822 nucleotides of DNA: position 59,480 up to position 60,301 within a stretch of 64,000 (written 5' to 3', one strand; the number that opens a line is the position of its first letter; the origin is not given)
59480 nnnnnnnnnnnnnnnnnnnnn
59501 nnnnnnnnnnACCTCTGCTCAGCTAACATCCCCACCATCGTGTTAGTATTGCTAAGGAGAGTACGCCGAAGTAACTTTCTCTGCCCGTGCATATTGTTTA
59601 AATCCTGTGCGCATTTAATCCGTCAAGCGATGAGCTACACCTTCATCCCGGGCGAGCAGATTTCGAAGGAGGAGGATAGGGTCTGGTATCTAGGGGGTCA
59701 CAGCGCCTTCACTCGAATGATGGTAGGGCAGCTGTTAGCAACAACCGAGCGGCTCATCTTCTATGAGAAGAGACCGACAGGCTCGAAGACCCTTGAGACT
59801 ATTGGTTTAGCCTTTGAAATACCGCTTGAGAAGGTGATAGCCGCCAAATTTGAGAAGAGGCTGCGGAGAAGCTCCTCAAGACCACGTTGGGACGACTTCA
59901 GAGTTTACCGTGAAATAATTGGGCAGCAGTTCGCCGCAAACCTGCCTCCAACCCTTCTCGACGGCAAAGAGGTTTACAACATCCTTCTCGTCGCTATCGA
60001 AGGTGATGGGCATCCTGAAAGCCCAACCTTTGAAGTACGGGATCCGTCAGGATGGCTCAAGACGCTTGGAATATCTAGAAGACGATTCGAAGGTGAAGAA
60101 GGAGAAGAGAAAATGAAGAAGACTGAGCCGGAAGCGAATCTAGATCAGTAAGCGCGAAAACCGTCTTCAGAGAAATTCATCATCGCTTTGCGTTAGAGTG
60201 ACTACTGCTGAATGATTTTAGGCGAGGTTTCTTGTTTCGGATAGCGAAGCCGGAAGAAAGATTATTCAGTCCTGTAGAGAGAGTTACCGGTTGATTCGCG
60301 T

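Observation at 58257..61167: Three-gene KaiC-like module: pseudo-ATPase fused to a novel sensor-like domain, a stand-alone paralog of that domain, and an intact KaiC-like ATPase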

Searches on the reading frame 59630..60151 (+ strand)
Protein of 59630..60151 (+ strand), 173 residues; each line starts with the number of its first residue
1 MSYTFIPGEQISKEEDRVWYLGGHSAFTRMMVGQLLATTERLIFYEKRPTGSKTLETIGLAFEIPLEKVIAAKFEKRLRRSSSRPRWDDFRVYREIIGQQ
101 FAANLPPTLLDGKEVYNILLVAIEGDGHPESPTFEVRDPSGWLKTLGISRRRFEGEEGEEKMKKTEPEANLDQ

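Call 3: search_protein_families(library=pfam, proteins=[window:59630-60151:+], max_evalue=1)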
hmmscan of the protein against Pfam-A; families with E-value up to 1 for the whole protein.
window:59630-60151:+ (173 aa): 0 families

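Call 4: search_protein_families(library=ncbifam, proteins=[window:59630-60151:+], max_evalue=1)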
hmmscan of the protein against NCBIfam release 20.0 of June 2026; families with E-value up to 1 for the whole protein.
window:59630-60151:+ (173 aa): 0 families

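Call 7: find_homologous_proteins(query=window:59630-60151:+, max_evalue=0.001)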
Query window:59630-60151:+ (173 aa): 7 proteins with E <= 0.001 among 63 candidates.
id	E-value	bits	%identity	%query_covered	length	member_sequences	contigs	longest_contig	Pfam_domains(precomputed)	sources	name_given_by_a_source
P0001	4.4e-109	380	99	100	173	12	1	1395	-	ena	-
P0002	1.1e-100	353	93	100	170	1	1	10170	-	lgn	-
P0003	4.9e-100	350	90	100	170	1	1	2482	-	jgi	-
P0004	9.7e-92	323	86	99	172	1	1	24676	-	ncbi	-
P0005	1.7e-91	323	86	100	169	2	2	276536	-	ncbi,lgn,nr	ncbi:MAG: hypothetical protein M1503_01055 [Thaumarchaeota archaeon]|nr:hypothetical protein [Nitros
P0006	2.1e-75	270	87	82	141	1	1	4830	-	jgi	jgi:hypothetical protein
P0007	2.6e-48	182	69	68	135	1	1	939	-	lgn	-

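Call 29: find_related_loci(query=A3, collection=genome_contigs, flank=6000)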
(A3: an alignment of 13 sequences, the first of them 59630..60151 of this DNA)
Query A3 (173 aa) in genome_contigs; peptide patterns used: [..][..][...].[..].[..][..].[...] (x = any residue, [..] = any of these).
29 stretches matched a pattern, but none encodes a relative of the query by tblastn (E <= 1e-3).

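Call 34: predict_structure(alignment_id=A3)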
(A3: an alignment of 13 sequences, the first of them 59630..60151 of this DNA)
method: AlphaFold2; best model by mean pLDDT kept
length: 173 residues; sequences in the alignment: 13
mean_pLDDT: 73.9   pTM: 0.70
mean pLDDT of the five models: 73.9, 72.5, 72.1, 71.8, 68.2
residues with pLDDT >= 90: 55; 70-90: 52; 50-70: 42; < 50: 24
segments of 3 or more residues with pLDDT < 50: 1-3, 83-85, 156-173
pLDDT, mean of each block of 10 residues (from residue 1): 64 90 82 91 88 81 92 84 53 60 57 78 85 92 83 49 39 36
secondary structure, 60 per line:
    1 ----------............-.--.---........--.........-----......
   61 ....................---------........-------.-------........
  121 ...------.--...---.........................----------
elements in order: E11-22 E31-38 E41-49 E55-65 E69-80 H90-97 E113-123 E133-135 H139-163

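Call 36: search_protein_representatives(alignment_id=A3)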
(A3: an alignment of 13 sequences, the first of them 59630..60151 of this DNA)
Query: 13 sequences, 171 profile positions. Proteins with E-value up to 0.001 (for the whole library): 23; up to 1e-10: 14; up to 1e-30: 4. The best 23 are listed.
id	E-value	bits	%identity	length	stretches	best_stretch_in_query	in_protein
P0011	4.2e-75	267.2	-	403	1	1-170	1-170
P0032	3.5e-49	182.8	-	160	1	8-166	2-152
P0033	9.3e-47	174.9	-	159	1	7-161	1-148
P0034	3.0e-34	134.2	-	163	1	5-160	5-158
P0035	2.7e-17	79.0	-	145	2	14-94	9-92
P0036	3.3e-17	78.8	-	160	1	17-162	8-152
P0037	1.2e-16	76.9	-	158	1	20-163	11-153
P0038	6.3e-15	71.3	-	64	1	63-126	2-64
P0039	1.9e-14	69.8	-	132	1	37-163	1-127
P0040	1.1e-13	67.3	-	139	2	14-95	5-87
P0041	4.9e-13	65.2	-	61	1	5-51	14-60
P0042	1.8e-12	63.3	-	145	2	11-95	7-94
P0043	9.1e-11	57.8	-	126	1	24-133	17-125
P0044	9.1e-11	57.8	-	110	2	37-95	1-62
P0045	2.3e-10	56.5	-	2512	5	91-113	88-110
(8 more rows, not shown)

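Call 43: find_encoding_contigs(protein=P0034, flank=5000, max_places=2)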
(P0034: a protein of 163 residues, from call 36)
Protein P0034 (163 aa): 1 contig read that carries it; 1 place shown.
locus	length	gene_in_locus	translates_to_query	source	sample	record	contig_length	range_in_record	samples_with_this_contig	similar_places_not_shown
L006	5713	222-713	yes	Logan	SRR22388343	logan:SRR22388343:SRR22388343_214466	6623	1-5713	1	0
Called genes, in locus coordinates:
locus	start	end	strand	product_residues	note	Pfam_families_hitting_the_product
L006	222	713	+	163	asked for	-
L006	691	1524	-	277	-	-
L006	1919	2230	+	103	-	-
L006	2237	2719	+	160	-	-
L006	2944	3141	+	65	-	-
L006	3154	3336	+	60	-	-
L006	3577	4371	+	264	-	-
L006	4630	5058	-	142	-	PF00571:CBS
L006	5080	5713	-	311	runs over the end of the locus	PF02517:Rce1-like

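Call 44: find_related_loci(query=A3, collection=metagenome_contigs, flank=5000)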
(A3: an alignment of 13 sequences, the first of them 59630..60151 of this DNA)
Query A3 (173 aa) in metagenome_contigs; peptide patterns used: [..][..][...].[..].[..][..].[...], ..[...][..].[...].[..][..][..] (x = any residue, [..] = any of these).
145 stretches matched a pattern; 3 encode a relative of the query (tblastn E <= 1e-3); 3 distinct loci.
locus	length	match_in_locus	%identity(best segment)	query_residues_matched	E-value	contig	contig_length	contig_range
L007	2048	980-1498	99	1-173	4e-122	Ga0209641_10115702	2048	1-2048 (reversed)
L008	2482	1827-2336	90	1-173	4e-104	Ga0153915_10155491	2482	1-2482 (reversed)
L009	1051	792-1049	31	6-85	2e-16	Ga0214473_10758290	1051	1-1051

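Call 45: find_encoding_contigs(protein=P0033, flank=5000, max_places=2)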
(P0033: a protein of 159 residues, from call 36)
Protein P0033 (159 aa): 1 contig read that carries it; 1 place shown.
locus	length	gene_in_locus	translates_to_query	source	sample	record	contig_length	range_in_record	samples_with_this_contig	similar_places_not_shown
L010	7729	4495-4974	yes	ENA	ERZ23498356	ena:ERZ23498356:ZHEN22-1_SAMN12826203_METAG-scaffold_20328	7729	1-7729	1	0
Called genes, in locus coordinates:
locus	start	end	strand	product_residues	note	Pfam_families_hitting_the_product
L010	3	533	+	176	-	?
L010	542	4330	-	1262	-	-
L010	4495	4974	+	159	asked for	-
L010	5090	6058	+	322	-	PF18551:TackOD1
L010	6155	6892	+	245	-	PF03796:DnaB_C, PF06745:ATPase, PF23442:DUF7125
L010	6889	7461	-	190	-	-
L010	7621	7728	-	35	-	?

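Call 46: find_encoding_contigs(protein=P0036, flank=5000, max_places=2)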
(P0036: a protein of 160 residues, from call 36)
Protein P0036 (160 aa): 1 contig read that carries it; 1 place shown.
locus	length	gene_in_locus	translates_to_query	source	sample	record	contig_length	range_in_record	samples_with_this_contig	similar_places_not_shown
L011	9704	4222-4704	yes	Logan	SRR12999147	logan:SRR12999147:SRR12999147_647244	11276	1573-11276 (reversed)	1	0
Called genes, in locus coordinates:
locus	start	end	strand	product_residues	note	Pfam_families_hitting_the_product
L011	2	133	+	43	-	?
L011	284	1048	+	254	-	-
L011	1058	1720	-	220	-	PF06745:ATPase, PF23442:DUF7125 (weak), PF23365:DUF7090 (weak), PF24336:DUF7504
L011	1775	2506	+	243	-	PF06745:ATPase, PF23442:DUF7125 (faint)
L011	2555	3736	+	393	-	PF01978:TrmB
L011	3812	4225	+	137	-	-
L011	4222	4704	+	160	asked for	-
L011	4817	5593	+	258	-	PF06745:ATPase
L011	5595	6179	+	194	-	-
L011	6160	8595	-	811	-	PF09134:Invasin_D3 (faint), PF02369:Big_1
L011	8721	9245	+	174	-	-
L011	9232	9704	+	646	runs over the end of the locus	-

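Call 47: find_encoding_contigs(protein=P0035, flank=5000, max_places=2)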
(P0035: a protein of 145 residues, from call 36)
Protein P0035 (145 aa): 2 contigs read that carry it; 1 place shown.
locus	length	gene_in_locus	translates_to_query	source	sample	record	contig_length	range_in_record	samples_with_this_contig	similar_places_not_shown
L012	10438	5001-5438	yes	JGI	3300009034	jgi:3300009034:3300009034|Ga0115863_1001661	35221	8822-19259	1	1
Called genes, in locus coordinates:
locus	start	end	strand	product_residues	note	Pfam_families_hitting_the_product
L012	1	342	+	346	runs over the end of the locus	PF07690:MFS_1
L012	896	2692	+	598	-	-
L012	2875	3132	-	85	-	-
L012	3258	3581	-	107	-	-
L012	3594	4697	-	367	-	PF01972:SDH_protease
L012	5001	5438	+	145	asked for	-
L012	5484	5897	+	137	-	-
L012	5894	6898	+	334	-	PF01841:Transglut_core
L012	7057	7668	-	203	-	-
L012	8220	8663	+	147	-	-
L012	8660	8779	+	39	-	-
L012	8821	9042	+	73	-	-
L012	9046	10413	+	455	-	PF00589:Phage_integrase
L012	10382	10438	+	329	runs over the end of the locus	PF01913:FTR, PF02741:FTR_C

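Call 48: search_protein_families(library=pfam, proteins=[L010:5090-6058:+, L010:6155-6892:+, L011:1058-1720:-, L011:1775-2506:+, L011:2555-3736:+, L011:3812-4225:+, L011:4817-5593:+, L011:5595-6179:+, L006:691-1524:-, L012:5484-5897:+], max_evalue=0.01)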
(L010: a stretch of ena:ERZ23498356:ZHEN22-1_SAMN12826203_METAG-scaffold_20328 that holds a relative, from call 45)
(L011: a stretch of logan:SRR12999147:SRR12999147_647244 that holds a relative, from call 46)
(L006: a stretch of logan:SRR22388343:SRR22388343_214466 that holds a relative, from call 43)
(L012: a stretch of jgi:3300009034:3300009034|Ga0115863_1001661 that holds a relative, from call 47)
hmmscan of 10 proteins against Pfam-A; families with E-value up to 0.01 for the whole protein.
L010:5090-6058:+ (322 aa): 2 families
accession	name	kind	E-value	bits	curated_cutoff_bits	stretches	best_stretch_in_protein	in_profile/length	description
PF18551.6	TackOD1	-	5.2e-21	75.5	32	1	35-182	40-186/188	Thaumarchaeal output domain 1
PF08274.17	Zn_Ribbon_YjdM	-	0.0025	18.2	30.8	0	65-75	17-27/30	PhnA Zinc-Ribbon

L010:6155-6892:+ (245 aa): 5 families
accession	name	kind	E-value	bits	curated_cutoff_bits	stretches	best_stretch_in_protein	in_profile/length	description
PF06745.19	ATPase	-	1.6e-26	93.5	26.6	1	16-239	1-227/231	KaiC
PF03796.21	DnaB_C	-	8e-09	35.7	27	1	16-90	2-76/255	DnaB-like helicase C terminal domain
PF00158.32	Sigma54_activat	-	0.00071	19.7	20.2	1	33-124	22-103/168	Sigma-54 interaction domain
PF23442.1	DUF7125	-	0.0018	17.9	29.1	0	16-54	4-43/207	Family of unknown function (DUF7125)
PF05625.17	PAXNEB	-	0.0091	15.5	28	0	14-46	17-50/366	PAXNEB protein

L011:1058-1720:- (220 aa): 8 families
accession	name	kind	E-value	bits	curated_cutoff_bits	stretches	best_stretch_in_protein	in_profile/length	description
PF06745.19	ATPase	-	6.2e-25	88.3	26.6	1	6-219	3-220/231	KaiC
PF24336.1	DUF7504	-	9.3e-08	33.2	27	1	22-188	1-177/179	Family of unknown function (DUF7504)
PF23365.1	DUF7090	-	8.6e-06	26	27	1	77-190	73-182/192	Family of unknown function (DUF7090)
PF13191.12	AAA_16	-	0.001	20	32.6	1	14-131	14-139/167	AAA ATPase domain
PF00005.33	ABC_tran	-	0.0041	18.2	25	1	19-53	8-43/137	ABC transporter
PF07088.17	GvpD_P-loop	-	0.0042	17.4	24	1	22-201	10-183/189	GvpD gas vesicle protein, P-loop domain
PF20720.3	nSTAND3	-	0.0084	16.3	27.2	0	23-66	18-62/155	Novel STAND NTPase 3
PF13481.12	AAA_25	-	0.0086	16.1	27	0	15-39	26-50/195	AAA domain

L011:1775-2506:+ (243 aa): 6 families
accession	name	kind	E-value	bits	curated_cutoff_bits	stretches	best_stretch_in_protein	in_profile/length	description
PF06745.19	ATPase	-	3.7e-58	197.1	26.6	1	3-240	1-230/231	KaiC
PF07088.17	GvpD_P-loop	-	0.00047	20.5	24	1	22-59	10-46/189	GvpD gas vesicle protein, P-loop domain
PF13481.12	AAA_25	-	0.00059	20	27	1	18-141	29-155/195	AAA domain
PF00154.27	RecA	-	0.0023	17.9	27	1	4-55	34-85/262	recA bacterial DNA recombination protein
PF20720.3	nSTAND3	-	0.0048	17.1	27.2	0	25-56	20-51/155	Novel STAND NTPase 3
PF01580.24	FtsK_SpoIIIE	-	0.0049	16.8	24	0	9-38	28-55/221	FtsK/SpoIIIE family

L011:2555-3736:+ (393 aa): 1 family
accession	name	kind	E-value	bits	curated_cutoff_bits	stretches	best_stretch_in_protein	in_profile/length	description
PF01978.25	TrmB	-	1.8e-12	47.4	25.6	1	9-75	1-67/68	Sugar-specific transcriptional regulator TrmB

L011:3812-4225:+ (137 aa): 1 family
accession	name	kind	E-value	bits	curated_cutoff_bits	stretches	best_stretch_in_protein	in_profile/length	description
PF03419.18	Peptidase_U4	-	0.0079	16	28.4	1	7-121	29-144/284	Sporulation factor SpoIIGA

L011:4817-5593:+ (258 aa): 1 family
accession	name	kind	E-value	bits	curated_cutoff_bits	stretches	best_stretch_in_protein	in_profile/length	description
PF06745.19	ATPase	-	8.4e-19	68.3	26.6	1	23-252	4-227/231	KaiC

L011:5595-6179:+ (194 aa): 3 families
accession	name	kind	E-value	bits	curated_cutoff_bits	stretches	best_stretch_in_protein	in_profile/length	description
PF08123.19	DOT1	-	0.00023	21.2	23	1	47-85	39-78/205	Histone methylation protein DOT1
PF13649.12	Methyltransf_25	-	0.0032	18.6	27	1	56-140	3-89/97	Methyltransferase domain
PF13847.12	Methyltransf_31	-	0.0053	16.9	27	1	49-83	2-38/145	Methyltransferase domain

L006:691-1524:- (277 aa): 0 families

L012:5484-5897:+ (137 aa): 2 families
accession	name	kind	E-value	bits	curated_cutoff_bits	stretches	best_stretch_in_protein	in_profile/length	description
PF13408.12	Zn_ribbon_recom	-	0.003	18.3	25.3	0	39-56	3-20/58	Recombinase zinc beta ribbon domain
PF13719.11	Zn_ribbon_5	-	0.0066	16.6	29.3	0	20-48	1-32/37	zinc-ribbon domain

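Call 74: search_protein_families(library=pfam, alignment_id=A4, max_evalue=1)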
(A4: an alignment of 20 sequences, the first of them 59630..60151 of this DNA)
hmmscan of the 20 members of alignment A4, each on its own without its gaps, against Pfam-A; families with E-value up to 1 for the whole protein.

A. member 1, window:59630-60151:+ (173 aa): 0 families

B. families by the number of members that match (of 20 scanned): 6 families
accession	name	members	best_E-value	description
PF11605.14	Vps36_ESCRT-II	10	0.0021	Vacuolar protein sorting protein 36 Vps36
PF02893.26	GRAM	3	0.0088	GRAM domain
PF25419.1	Ig_PIFI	2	0.0028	PIFI-like, immunoglobulin-like domain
PF08985.17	DP-EP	2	0.0079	DP-EP family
PF14470.12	bPH_3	1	0.0017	Bacterial PH domain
PF24710.1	DUF7671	1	0.048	Family of unknown function (DUF7671)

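Call 84: find_encoding_contigs(protein=P0037, flank=5000, max_places=2)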
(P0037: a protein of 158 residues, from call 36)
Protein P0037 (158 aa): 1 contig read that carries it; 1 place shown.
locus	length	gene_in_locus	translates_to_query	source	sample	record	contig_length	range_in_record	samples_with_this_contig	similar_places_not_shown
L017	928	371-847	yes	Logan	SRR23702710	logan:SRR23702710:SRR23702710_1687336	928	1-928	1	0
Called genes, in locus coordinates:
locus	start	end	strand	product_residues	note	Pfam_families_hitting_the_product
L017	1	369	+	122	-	?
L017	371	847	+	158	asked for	-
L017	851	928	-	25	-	?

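Call 85: find_encoding_contigs(protein=P0042, flank=5000, max_places=2)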
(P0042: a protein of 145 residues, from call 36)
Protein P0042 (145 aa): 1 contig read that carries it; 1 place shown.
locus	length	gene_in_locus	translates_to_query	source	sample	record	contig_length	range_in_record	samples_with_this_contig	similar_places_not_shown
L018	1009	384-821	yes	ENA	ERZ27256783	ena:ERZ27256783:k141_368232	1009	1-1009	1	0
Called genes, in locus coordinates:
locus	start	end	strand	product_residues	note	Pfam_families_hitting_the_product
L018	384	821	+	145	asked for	-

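Call 95: search_protein_families(library=pfam, proteins=[L010:542-4330:-, L010:6889-7536:-], max_evalue=0.01)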
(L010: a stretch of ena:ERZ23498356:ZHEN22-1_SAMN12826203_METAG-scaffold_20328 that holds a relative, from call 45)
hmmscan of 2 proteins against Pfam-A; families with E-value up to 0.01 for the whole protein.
L010:542-4330:- (1262 aa): 0 families

L010:6889-7536:- (215 aa): 0 families

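Call 110: search_protein_families(library=padloc, proteins=[window:59630-60151:+], max_evalue=0.001)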
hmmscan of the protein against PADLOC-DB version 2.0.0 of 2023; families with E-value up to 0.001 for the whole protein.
window:59630-60151:+ (173 aa): 0 families

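Call 111: search_solved_structures(query=A3, max_evalue=10)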
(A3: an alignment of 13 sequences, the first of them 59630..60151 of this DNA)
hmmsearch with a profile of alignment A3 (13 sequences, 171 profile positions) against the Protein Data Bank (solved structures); distinct sequences matched with E-value up to 10: 0.
